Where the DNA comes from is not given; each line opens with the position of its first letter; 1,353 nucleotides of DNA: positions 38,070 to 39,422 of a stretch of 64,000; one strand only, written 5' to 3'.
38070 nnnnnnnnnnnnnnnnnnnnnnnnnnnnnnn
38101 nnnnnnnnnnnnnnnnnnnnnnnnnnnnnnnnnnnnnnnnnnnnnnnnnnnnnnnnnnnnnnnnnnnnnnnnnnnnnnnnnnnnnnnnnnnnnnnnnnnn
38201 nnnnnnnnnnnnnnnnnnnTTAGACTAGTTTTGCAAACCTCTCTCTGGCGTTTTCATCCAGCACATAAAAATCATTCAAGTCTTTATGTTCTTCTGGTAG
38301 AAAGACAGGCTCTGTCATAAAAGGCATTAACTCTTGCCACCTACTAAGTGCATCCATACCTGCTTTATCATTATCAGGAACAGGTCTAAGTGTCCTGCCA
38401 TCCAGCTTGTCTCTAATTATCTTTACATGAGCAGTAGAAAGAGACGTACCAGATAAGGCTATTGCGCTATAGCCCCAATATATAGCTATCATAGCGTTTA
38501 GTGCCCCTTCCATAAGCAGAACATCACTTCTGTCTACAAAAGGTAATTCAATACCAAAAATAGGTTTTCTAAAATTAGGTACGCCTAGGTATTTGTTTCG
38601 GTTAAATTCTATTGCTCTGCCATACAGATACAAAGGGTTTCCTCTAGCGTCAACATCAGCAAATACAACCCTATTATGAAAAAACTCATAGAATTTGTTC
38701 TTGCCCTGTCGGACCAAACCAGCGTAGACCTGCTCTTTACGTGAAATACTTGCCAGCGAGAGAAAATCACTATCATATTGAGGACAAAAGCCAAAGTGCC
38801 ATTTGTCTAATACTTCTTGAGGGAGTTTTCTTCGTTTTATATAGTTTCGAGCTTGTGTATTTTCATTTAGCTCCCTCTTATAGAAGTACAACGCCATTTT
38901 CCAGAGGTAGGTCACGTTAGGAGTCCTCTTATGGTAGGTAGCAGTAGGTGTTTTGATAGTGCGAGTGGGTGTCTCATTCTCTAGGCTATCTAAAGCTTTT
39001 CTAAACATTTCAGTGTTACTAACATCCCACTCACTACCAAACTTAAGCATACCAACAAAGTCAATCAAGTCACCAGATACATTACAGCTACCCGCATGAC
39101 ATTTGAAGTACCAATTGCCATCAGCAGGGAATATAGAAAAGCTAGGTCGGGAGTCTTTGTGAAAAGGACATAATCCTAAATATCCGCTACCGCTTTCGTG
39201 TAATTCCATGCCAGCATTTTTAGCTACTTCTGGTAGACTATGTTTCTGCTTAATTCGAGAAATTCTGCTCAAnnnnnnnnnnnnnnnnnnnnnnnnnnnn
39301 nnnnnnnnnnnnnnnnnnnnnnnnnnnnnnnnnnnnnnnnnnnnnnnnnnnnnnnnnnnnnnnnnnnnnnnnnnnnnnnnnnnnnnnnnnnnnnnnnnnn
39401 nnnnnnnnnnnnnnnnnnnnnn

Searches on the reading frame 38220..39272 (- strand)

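Call 25: search_protein_families(library=phrogs, proteins=[window:38220-39272:-], max_evalue=0.001)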
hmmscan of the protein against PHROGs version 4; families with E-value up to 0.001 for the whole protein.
window:38220-39272:- (350 aa): 9 families
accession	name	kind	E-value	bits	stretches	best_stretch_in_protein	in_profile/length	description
phrog_6444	-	DNA, RNA and nucleotide metabolism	4.4e-35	122.5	1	4-328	10-344/577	DNA primase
phrog_47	-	DNA, RNA and nucleotide metabolism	1.1e-32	114.6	1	34-340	54-324/947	DNA primase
phrog_18097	-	DNA, RNA and nucleotide metabolism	2e-09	38.3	1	22-78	24-76/199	DNA primase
phrog_849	-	DNA, RNA and nucleotide metabolism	3.6e-09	37.1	1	223-336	213-328/435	DNA primase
phrog_6088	-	DNA, RNA and nucleotide metabolism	1.6e-08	34.5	1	25-340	16-284/772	DNA primase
phrog_11992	-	unknown function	5.2e-08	34.3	1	3-77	3-68/177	-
phrog_360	-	DNA, RNA and nucleotide metabolism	1.5e-06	29.3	1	34-103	33-89/133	DNA primase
phrog_239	-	DNA, RNA and nucleotide metabolism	8.4e-05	22.7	0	237-336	182-296/801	DNA primase/helicase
phrog_2304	-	DNA, RNA and nucleotide metabolism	0.00053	21.1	1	34-72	36-70/133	DNA primase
